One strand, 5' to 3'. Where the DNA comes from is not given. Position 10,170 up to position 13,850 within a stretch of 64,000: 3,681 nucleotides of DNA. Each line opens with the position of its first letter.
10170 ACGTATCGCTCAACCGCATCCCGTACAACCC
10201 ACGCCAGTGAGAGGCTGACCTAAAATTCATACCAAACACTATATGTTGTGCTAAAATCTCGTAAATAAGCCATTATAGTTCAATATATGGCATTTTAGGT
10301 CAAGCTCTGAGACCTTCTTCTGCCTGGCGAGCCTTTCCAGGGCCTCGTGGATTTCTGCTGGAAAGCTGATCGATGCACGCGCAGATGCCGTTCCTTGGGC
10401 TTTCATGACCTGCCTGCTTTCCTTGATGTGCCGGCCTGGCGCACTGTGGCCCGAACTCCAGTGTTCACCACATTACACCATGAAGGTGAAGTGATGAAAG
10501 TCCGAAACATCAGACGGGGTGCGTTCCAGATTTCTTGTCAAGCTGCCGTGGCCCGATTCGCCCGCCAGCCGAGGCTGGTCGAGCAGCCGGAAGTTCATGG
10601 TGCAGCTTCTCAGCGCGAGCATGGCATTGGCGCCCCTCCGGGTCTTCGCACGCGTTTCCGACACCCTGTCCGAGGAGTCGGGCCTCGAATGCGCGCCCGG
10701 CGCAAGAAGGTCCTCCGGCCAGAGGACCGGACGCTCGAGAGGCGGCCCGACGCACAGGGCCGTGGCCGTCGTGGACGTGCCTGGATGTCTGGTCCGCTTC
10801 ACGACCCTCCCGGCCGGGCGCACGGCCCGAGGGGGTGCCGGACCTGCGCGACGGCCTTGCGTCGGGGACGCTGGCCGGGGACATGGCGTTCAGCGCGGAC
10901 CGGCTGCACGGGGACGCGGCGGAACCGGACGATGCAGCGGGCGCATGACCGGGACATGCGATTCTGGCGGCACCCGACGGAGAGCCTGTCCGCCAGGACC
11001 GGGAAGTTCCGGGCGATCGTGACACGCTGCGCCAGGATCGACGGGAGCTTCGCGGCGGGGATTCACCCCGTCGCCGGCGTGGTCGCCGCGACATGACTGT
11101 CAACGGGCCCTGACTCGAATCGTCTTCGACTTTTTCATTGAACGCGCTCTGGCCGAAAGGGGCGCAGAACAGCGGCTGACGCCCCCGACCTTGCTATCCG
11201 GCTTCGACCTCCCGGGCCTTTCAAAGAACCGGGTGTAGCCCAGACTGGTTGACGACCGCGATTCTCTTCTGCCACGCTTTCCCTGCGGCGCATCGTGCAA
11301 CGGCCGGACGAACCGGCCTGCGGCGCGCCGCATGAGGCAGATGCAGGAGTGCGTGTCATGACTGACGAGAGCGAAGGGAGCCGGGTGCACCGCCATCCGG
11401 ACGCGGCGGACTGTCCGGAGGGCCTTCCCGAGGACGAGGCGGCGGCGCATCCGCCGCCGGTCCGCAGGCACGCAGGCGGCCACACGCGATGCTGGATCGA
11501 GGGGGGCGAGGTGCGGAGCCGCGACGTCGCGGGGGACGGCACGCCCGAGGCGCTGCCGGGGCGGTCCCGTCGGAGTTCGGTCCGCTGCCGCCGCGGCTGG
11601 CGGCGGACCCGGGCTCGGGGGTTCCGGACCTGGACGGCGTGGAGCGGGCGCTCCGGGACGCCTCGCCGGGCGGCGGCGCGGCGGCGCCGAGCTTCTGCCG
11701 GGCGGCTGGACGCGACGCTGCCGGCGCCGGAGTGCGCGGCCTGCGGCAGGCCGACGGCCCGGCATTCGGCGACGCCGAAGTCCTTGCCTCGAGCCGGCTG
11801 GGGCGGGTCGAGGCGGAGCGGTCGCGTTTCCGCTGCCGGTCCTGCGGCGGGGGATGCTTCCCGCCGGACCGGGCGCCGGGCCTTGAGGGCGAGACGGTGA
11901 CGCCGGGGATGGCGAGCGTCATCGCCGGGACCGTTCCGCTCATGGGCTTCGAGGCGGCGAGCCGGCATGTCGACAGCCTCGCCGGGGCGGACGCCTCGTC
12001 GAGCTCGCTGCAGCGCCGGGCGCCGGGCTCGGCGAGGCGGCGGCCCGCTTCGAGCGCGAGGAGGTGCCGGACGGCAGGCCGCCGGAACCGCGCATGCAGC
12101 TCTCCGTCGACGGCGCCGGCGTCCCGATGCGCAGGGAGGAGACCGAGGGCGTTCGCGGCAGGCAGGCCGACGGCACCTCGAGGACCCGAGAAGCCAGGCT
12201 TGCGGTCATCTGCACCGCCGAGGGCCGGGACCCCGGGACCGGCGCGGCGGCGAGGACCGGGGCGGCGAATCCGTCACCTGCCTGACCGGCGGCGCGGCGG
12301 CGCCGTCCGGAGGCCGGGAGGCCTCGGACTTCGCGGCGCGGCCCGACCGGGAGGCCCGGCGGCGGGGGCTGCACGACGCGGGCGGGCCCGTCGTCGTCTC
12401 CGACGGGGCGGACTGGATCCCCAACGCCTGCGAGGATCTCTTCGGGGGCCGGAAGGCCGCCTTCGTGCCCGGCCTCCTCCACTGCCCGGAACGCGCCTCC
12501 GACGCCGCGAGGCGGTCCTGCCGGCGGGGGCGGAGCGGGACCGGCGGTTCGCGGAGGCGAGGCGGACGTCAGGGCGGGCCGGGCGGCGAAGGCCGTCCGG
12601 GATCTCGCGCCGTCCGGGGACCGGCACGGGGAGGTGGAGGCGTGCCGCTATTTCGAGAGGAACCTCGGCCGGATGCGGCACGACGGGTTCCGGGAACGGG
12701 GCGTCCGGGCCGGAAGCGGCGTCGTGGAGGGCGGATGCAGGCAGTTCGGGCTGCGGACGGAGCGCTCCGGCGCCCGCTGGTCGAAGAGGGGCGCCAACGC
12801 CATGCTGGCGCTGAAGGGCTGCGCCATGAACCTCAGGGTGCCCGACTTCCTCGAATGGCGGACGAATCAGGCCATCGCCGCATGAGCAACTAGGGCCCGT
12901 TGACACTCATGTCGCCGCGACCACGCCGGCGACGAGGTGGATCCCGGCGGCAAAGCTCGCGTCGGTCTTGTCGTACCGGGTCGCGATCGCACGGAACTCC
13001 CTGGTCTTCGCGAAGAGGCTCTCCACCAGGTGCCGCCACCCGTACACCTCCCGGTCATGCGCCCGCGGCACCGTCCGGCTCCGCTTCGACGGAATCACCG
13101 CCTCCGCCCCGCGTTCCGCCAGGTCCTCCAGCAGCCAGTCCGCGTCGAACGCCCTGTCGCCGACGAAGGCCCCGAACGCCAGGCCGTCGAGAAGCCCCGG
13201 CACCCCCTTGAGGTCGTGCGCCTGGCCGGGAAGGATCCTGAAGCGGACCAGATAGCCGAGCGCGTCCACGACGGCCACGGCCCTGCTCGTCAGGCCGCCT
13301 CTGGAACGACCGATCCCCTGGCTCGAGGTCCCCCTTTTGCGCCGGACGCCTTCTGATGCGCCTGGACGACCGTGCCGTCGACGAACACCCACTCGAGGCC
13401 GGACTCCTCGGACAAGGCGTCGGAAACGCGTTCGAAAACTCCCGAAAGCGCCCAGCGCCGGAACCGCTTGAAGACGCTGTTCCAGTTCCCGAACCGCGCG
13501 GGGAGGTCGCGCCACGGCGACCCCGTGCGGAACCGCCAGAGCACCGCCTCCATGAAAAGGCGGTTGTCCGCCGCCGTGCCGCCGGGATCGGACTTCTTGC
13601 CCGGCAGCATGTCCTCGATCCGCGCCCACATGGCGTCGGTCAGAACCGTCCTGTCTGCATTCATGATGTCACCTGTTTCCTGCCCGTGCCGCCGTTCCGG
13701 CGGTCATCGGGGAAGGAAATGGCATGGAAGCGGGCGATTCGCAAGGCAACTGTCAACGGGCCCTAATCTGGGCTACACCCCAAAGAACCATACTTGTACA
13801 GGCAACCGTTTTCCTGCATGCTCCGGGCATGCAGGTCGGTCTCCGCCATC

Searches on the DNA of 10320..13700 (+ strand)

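Call 36: search_dna_similar(query=window:10320-13700:+, collection=plasmids, mode=distant, max_rows=10)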
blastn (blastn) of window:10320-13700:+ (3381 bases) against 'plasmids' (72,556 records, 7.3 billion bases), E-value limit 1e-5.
Records with a match: 186; places in all: 262; records where one place covers at least 80% of the query: 0.
Best place of each record, by identity: 80-90% 4; 60-80% 182.
By first word of the organism name: Sinorhizobium 40; Acetobacter 32; Streptomyces 19; Rhizobium 16; Sphingobium 10; Bradyrhizobium 7; Azospirillum 6; Paracoccus 4; Agrobacterium 4; Komagataeibacter 4; and 30 more.
By predicted mobility (MOB-suite, as given by PLSDB): conjugative 79; non-mobilizable 67; mobilizable 40.
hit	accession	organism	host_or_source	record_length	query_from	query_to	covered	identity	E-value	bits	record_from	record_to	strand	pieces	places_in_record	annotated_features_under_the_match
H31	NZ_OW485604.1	Rhodovastum atsumiense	-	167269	2568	3319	22%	67.9%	2e-60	242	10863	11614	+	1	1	IS5 family transposase (x2) | winged helix-turn-helix domain-containing protein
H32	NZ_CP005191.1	Sphingobium sp. MI1205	-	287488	2570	3288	21%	67.6%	1e-55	226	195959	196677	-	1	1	none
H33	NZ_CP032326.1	Azospirillum argentinense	soil sample,Agricultural field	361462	2571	3309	22%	65.3%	4e-37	166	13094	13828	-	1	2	hypothetical protein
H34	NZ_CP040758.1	Paracoccus liaowanqingii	Tibetan antelope,cell culture,feces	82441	2571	3271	21%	68.3%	6e-29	239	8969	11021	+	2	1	IS110 family transposase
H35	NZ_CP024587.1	Roseomonas sp. FDAARGOS_362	Homo sapiens,peripheral Blood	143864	2572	3250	20%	69.7%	4e-75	291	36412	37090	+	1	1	IS5 family transposase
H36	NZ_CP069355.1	Microvirga sp. VF16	Vachellia farnesiana,Cell culture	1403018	2567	3271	21%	66.2%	2e-41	180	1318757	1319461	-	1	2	none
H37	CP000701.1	Rhizorhabdus wittichii RW1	-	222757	2627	3312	20%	67.1%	5e-49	205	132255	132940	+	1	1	hypothetical protein | transposase, IS4 family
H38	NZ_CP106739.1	Roseovarius pelagicus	cell culture,Arctic seawater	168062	2643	3288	19%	68.4%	2e-59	240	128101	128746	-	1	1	IS5 family transposase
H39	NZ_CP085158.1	Pseudosulfitobacter sp. DSM 107133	cell culture,Seawater from the North ...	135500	2643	3288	19%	68.2%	3e-58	235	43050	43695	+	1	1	IS5 family transposase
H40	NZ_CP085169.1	Sulfitobacter sp. DSM 110093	cell culture,Sediment from the Channel ...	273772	2643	3265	18%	69.6%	1e-61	246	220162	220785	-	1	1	IS5 family transposase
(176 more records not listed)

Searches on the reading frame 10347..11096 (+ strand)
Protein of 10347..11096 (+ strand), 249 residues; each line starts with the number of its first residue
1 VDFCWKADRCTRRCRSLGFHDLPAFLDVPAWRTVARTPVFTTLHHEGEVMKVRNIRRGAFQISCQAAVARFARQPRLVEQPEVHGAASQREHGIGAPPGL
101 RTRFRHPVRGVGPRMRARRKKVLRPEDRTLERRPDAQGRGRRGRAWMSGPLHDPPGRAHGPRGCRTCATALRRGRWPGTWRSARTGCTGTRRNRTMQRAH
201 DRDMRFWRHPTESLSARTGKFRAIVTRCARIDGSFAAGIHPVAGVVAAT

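Call 38: search_protein_families(library=ncbifam, proteins=[window:10347-11096:+], max_evalue=0.01)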
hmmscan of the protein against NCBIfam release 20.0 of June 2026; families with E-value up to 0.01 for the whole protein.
window:10347-11096:+ (249 aa): 1 family
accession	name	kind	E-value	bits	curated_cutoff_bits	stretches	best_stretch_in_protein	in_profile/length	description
NF033580.1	transpos_IS5_3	equivalog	0.00094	18.8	110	1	190-243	201-253/258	IS5 family transposase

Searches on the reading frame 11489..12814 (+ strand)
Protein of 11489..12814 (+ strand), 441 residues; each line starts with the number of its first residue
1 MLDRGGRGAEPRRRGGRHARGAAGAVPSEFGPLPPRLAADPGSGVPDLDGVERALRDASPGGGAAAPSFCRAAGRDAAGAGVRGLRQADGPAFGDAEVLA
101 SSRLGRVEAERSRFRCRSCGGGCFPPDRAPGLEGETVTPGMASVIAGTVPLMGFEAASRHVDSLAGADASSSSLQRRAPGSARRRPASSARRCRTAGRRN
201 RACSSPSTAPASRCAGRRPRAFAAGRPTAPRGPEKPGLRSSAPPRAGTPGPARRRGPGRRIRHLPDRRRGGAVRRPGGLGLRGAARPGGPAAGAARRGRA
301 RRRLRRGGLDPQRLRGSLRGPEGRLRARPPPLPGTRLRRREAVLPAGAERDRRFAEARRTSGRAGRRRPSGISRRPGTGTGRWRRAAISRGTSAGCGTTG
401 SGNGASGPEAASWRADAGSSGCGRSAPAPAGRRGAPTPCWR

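Call 35: search_protein_families(library=pfam, proteins=[window:11489-12814:+], max_evalue=0.001)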
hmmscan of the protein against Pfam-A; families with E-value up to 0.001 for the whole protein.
window:11489-12814:+ (441 aa): 0 families

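Call 38: search_protein_families(library=ncbifam, proteins=[window:11489-12814:+], max_evalue=0.01)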
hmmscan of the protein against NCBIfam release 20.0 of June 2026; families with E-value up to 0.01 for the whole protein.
window:11489-12814:+ (441 aa): 2 families
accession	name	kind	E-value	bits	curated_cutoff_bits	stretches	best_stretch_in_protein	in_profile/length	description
NF033572.1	transpos_ISKra4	equivalog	2.7e-07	30.1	205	1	101-194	76-169/422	ISKra4 family transposase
NF041731.2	transpos_ISH6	equivalog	0.00097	18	240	1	102-185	77-161/414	ISH6 family transposase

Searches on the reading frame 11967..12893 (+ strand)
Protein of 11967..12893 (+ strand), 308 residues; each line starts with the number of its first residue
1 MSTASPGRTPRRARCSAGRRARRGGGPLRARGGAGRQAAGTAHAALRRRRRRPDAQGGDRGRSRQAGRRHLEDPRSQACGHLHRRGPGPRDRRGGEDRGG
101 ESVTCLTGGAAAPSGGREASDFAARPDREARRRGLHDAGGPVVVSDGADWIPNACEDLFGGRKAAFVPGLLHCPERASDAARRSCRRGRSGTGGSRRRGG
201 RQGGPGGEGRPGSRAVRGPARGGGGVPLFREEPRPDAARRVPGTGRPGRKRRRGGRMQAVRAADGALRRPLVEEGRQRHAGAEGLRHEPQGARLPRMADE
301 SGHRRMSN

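Call 35: search_protein_families(library=pfam, proteins=[window:11967-12893:+], max_evalue=0.001)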
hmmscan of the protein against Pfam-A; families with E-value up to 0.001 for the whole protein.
window:11967-12893:+ (308 aa): 0 families

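Call 38: search_protein_families(library=ncbifam, proteins=[window:11967-12893:+], max_evalue=0.01)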
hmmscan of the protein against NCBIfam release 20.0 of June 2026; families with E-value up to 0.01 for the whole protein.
window:11967-12893:+ (308 aa): 1 family
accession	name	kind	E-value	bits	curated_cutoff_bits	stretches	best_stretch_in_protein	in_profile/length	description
NF033572.1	transpos_ISKra4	equivalog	0.00029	20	205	1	98-164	226-283/422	ISKra4 family transposase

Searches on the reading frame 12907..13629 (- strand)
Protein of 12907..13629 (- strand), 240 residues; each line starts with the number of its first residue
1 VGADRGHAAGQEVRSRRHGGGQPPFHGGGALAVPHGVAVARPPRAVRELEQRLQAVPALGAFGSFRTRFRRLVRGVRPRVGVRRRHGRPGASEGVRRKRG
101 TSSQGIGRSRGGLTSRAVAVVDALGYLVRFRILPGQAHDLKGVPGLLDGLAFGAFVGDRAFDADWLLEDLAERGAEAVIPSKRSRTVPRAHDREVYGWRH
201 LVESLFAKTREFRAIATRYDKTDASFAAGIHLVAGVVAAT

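Call 35: search_protein_families(library=pfam, proteins=[window:12907-13629:-], max_evalue=0.001)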
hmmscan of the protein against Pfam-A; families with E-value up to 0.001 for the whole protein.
window:12907-13629:- (240 aa): 3 families
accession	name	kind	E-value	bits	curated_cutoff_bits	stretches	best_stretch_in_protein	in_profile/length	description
PF01609.27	DDE_Tnp_1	-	2.5e-08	34.3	23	1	103-228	26-190/200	Transposase DDE domain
PF13586.12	DDE_Tnp_1_2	-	5.9e-07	30.3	29.2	1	158-238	4-84/86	Transposase DDE domain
PF13612.12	DDE_Tnp_1_3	-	9.2e-05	22.9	27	1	119-215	50-147/155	Transposase DDE domain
